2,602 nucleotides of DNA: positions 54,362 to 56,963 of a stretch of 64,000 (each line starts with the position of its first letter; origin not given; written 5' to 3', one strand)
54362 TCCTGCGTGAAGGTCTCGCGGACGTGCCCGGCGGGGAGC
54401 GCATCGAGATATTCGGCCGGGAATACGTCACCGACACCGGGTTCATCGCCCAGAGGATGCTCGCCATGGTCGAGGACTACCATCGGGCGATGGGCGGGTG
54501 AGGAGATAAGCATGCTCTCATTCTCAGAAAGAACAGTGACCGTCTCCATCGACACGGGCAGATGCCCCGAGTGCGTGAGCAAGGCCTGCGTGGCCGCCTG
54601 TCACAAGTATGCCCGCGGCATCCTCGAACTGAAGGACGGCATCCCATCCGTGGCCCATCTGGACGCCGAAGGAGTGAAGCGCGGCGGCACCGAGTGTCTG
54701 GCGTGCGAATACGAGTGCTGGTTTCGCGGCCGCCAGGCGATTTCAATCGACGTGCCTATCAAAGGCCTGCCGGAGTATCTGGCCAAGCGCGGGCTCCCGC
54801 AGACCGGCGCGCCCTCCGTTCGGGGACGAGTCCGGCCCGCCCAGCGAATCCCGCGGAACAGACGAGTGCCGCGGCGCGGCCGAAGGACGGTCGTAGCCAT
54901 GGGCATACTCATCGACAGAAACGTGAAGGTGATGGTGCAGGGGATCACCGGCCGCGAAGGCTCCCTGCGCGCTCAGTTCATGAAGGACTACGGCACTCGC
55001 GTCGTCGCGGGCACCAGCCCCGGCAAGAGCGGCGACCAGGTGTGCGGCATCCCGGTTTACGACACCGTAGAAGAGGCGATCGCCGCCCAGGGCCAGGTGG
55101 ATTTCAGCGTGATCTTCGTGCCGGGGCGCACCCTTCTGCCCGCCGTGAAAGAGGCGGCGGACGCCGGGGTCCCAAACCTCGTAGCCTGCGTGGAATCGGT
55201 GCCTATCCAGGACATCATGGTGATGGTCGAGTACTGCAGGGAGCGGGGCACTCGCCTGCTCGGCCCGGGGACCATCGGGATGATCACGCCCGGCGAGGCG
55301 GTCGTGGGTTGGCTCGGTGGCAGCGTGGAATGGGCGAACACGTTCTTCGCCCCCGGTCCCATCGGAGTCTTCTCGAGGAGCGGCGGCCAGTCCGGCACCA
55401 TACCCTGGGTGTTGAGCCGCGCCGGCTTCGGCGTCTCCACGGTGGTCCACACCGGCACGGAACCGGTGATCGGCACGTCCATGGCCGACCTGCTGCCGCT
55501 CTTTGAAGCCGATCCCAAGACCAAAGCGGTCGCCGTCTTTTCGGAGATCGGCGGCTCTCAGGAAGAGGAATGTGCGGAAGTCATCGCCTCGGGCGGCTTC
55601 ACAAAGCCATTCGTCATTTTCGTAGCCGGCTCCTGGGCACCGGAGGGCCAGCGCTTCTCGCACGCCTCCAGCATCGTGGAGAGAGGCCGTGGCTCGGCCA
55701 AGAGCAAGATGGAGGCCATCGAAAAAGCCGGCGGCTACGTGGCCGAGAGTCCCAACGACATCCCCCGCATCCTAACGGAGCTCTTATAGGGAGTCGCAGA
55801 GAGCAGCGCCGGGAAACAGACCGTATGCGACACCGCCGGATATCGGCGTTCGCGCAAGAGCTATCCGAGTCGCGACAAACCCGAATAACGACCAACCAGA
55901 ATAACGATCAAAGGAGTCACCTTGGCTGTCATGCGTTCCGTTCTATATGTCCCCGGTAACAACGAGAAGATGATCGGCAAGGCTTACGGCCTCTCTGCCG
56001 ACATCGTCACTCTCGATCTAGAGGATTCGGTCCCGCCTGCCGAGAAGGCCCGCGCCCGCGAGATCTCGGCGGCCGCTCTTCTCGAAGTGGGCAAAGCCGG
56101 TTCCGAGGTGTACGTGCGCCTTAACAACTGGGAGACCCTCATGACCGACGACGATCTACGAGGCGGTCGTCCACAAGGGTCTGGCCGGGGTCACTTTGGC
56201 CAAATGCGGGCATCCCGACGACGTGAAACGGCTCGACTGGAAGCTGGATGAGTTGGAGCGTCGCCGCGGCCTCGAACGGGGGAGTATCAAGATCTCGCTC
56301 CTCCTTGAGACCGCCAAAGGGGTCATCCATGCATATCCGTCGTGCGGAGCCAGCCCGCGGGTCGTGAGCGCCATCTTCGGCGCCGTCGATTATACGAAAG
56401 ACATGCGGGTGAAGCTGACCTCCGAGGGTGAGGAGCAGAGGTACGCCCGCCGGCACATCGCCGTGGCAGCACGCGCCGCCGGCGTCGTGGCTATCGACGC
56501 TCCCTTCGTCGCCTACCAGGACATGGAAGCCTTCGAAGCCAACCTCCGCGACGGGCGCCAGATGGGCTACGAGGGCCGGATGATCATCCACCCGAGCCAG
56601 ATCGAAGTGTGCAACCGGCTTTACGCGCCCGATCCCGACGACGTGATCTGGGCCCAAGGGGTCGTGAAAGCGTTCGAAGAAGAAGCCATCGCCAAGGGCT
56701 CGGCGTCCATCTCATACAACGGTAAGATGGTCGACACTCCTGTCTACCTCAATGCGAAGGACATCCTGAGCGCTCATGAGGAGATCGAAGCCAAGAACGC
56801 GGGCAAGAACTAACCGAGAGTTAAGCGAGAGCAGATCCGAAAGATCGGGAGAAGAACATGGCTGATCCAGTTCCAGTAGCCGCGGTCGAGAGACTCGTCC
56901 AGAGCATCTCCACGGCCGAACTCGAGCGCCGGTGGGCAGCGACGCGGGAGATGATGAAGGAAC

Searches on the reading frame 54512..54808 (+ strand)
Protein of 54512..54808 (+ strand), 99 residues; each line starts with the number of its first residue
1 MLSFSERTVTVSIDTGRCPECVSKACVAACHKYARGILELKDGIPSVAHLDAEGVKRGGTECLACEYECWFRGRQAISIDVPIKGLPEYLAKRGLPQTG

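Call 52: find_homologous_proteins(query=window:54512-54808:+, max_evalue=0.001)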
Query seq(99 aa) (99 aa): 140 proteins with E <= 0.001 among 150 candidates; the best 120 are listed.
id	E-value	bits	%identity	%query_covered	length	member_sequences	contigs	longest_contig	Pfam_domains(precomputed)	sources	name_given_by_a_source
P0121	1.6e-59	216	98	100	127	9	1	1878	-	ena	-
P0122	2.3e-59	216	99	100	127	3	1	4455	-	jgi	-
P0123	2.5e-58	212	97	100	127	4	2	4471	-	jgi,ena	jgi:hypothetical protein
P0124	1.2e-56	207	95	100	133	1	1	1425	-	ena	-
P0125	2.0e-50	187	85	100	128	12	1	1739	-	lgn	-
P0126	9.6e-50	185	83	100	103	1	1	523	-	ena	-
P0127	9.0e-49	182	79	98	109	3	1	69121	-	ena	-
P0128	3.8e-48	180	79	99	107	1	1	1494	-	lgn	-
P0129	5.4e-48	179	82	100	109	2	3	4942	-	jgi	jgi:hypothetical protein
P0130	1.4e-47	178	82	100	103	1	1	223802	-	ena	-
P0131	1.9e-47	177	79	100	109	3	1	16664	-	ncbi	ncbi:MAG: hypothetical protein V1912_10435 [bacterium]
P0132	2.6e-47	177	84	96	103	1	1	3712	-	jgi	jgi:hypothetical protein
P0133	3.9e-47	177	79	100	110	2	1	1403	-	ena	-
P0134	4.4e-47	176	81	100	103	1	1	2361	-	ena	-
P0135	5.8e-47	176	81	100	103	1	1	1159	-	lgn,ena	-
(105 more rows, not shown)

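Call 54: find_encoding_contigs(protein=P0122, flank=5000, max_places=3)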
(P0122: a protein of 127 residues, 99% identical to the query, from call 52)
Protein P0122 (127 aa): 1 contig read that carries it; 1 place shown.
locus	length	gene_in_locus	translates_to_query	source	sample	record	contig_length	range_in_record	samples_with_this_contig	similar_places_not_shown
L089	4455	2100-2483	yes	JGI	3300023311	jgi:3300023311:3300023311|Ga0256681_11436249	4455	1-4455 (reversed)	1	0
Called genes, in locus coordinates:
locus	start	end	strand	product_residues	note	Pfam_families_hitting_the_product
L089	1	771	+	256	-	?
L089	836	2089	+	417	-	PF08442:ATP-grasp_2, PF13549:ATP-grasp_5, PF24948:Citrate_synth_N, PF16114:Citrate_bind (weak)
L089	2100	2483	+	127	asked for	-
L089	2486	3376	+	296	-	PF02629:CoA_binding, PF13380:CoA_binding_2 (weak), PF00549:Ligase_CoA (weak), PF13607:Succ_CoA_lig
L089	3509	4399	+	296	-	PF03328:HpcH_HpaI, PF15617:C-C_Bond_Lyase (faint), PF22484:DUF6986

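Call 60: predict_structure(alignment_id=A4)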
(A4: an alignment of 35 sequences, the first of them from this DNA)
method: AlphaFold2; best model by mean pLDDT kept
length: 99 residues; sequences in the alignment: 35
mean_pLDDT: 88.3   pTM: 0.73
mean pLDDT of the five models: 88.3, 84.9, 82.4, 77.4, 60.5
residues with pLDDT >= 90: 57; 70-90: 37; 50-70: 5; < 50: 0
segments of 3 or more residues with pLDDT < 50: none
pLDDT, mean of each block of 10 residues (from residue 1): 85 91 93 87 92 81 87 91 90 85
secondary structure, 60 per line:
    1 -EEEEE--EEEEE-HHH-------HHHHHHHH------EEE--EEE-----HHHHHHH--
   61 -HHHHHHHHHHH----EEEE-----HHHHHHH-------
elements in order: E2-6 E9-13 H25-32 E39-41 E44-46 H52-58 H62-72 E77-80 H86-92

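Call 64: fold_search(model_id=the predicted structure, library=pdb)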
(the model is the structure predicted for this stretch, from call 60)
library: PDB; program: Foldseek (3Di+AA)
matches with E <= 10: 61; with E <= 0.001: 0
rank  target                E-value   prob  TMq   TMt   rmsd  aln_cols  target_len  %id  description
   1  7oqy_D                2.7e-01  0.44  0.45  0.19  10.1       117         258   13  Cryo-EM structure of the cellular negative regulator TFS4 bound to the archaeal RNA polymerase (released 2021-08-25)
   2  8rja_L                2.9e-01  0.41  0.41  0.48   4.4        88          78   15  Crystal structure of the F420-reducing formylmethanofuran dehydrogenase complex from the ethanotroph Candidatus Ethano (released 2024-10-02)
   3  6zvj_1                3.3e-01  0.72  0.48  0.10   3.4        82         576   17  Structure of a human ABCE1-bound 43S pre-initiation complex - State II (released 2020-10-07)
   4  4ayb_D                3.5e-01  0.60  0.44  0.19   6.7        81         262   25  RNAP at 3.2Ang (released 2012-08-08)
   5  2z8q_A                5.5e-01  0.47  0.43  0.60   4.7        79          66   20  ferredoxin from Pyrococcus furiosus, D14C variant (released 2007-09-18)
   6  4ov1                  7.6e-01  0.47  0.47  0.64   3.4        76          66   17  The crystal structure of a novel electron transfer ferredoxin from R. palustris HaA2 (released 2014-05-21)
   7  1iqz                  9.3e-01  0.23  0.41  0.48   6.4        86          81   21  OXIDIZED [4Fe-4S] FERREDOXIN FROM BACILLUS THERMOPROTEOLYTICUS (FORM I) (released 2002-02-13)
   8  7zc6_B                9.3e-01  0.14  0.39  0.22   5.4       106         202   11  Na+ - translocating ferredoxin: NAD+ reductase (Rnf) of C. tetanomorphum (released 2022-09-28)
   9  8amp                  9.9e-01  0.25  0.41  0.55   4.4        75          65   21  Crystal structure of M.tuberculosis ferredoxin Fdx (released 2023-02-15)
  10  6yal_k                9.9e-01  0.25  0.42  0.09   3.8        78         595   17  Mammalian 48S late-stage initiation complex with beta-globin mRNA (released 2020-04-08)
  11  1fxr_A                1.1e+00  0.33  0.41  0.58   3.5        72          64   19  CRYSTAL STRUCTURE OF THE FERREDOXIN I FROM DESULFOVIBRIO AFRICANUS AT 2.3 ANGSTROMS RESOLUTION (released 1995-01-26)
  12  1siz_A                1.1e+00  0.33  0.42  0.59   5.3        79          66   18  Crystal structure of the [Fe3S4]-ferredoxin from the hyperthermophilic archaeon Pyrococcus furiosus (released 2004-05-25)
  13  8rvu_A                1.4e+00  0.21  0.40  0.08   3.9        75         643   17  CryoEM structure of the Elp-Hdr complex of Methanothermobacter marburgensis state 2 (composite structure) (released 2025-05-14)
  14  4v4c_B                1.5e+00  0.04  0.21  0.09  14.5       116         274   10  Crystal Structure of Pyrogallol-Phloroglucinol Transhydroxylase from Pelobacter acidigallici (released 2014-07-09)
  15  7qv7_A                2.2e+00  0.08  0.34  0.22   9.5       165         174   12  Cryo-EM structure of Hydrogen-dependent CO2 reductase. (released 2022-07-06)
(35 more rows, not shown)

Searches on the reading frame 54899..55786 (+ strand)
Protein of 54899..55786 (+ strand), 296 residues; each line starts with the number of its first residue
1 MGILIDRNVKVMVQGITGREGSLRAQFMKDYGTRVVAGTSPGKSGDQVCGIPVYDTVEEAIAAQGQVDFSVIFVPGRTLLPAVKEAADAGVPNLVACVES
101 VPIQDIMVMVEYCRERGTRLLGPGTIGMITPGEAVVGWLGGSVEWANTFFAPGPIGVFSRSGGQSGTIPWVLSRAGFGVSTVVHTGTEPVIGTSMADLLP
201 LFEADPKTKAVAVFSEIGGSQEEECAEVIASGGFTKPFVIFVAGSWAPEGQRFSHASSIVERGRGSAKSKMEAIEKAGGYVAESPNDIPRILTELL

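Call 81: search_solved_structures(query=window:54899-55786:+, max_evalue=1e-10, show_alignments=1)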
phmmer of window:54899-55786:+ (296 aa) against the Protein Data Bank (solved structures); distinct sequences matched with E-value up to 1e-10: 36.
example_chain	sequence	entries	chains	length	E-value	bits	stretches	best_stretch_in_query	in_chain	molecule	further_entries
2yv2_A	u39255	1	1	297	7.3e-76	258.6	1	1-293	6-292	Succinyl-CoA synthetase alpha chain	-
2yv1_A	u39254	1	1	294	7.4e-70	238.9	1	3-295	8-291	Succinyl-CoA ligase [ADP-forming] subunit alpha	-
1oi7_A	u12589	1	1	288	1e-64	222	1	3-292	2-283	SUCCINYL-COA SYNTHETASE ALPHA CHAIN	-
3ufx_A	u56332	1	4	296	2.2e-64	220.9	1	3-292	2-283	succinyl-CoA synthetase alpha subunit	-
2nu8_A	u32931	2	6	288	3.5e-59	203.8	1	3-292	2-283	Succinyl-CoA ligase [ADP-forming] subunit alpha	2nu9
6mgg_A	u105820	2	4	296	7.8e-59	202.7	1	1-294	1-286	Succinate--CoA ligase [ADP-forming] subunit alpha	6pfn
2nu7_A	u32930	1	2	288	1.3e-58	202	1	3-292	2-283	Succinyl-CoA ligase [ADP-forming] subunit alpha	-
2nu6_A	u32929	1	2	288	1.9e-58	201.4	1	3-292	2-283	Succinyl-CoA ligase [ADP-forming] subunit alpha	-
2nua_A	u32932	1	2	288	1.9e-58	201.4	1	3-292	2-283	Succinyl-CoA ligase [ADP-forming] subunit alpha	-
1jkj_A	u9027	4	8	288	2.1e-58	201.3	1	3-292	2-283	succinyl-CoA synthetase alpha subunit | SUCCINYL-COA SYNTHETASE, ALPHA SUBUNIT | PROTEIN (SUCCINYL-COA LIGASE)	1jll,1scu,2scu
1cqi_A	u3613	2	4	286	3.3e-58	200.6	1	3-291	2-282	PROTEIN (SUCCINYL-COA SYNTHETASE ALPHA CHAIN) | SUCCINYL-COA SYNTHETASE ALPHA CHAIN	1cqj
6mel_A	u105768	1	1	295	1.9e-56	194.9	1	1-288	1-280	Succinate--CoA ligase subunit alpha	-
2fp4_A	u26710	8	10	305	7.7e-56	192.9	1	3-288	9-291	Succinyl-CoA ligase [GDP-forming] alpha-chain, mitochondrial | Succinate--CoA ligase [ADP/GDP-forming] subunit alpha, mitochondrial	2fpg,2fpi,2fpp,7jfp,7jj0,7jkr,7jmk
1euc_A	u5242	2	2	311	8.3e-56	192.8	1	3-288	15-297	SUCCINYL-COA SYNTHETASE, ALPHA CHAIN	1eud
4xx0_A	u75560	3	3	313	8.5e-56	192.7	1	3-288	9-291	Succinyl-CoA ligase [ADP/GDP-forming] subunit alpha, mitochondrial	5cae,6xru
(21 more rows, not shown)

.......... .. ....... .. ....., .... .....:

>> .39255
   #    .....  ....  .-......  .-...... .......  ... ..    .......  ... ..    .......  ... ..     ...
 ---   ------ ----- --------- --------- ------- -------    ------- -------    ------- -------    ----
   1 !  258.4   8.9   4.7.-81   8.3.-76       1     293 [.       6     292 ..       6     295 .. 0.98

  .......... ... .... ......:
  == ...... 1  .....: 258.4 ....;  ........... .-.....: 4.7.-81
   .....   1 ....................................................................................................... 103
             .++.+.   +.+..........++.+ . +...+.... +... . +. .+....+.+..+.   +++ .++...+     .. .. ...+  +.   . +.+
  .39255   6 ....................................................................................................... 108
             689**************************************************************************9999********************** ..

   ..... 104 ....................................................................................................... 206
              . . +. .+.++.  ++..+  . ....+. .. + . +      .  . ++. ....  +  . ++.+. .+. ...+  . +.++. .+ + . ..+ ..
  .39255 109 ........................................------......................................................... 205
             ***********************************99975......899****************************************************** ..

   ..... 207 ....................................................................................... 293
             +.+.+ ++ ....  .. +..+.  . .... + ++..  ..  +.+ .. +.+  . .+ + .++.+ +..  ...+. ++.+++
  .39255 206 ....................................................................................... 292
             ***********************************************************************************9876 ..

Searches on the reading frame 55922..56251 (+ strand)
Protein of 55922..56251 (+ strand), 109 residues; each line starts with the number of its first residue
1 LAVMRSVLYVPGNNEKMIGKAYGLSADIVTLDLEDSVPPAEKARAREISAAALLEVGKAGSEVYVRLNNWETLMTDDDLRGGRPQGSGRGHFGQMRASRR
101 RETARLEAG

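Call 5: search_protein_families(library=pfam, proteins=[window:55922-56251:+], max_evalue=0.01)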
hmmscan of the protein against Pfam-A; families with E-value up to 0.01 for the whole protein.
window:55922-56251:+ (109 aa): 1 family
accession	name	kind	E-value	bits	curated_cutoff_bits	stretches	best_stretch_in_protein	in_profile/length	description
PF03328.21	HpcH_HpaI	-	7.5e-14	52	25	1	5-80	1-79/221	HpcH/HpaI aldolase/citrate lyase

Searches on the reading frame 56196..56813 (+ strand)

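Call 5: search_protein_families(library=pfam, proteins=[window:56196-56813:+], max_evalue=0.01)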
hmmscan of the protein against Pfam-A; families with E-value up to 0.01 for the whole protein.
window:56196-56813:+ (205 aa): 3 families
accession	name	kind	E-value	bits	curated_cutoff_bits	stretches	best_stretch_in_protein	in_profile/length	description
PF03328.21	HpcH_HpaI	-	3.4e-19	69.5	25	1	7-133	96-221/221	HpcH/HpaI aldolase/citrate lyase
PF22484.2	DUF6986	-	0.00011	21.7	27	1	3-97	171-275/408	Domain of unknown function (DUF6986)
PF15617.12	C-C_Bond_Lyase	-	0.00022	21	28.4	1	112-181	237-301/320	C-C_Bond_Lyase of the TIM-Barrel fold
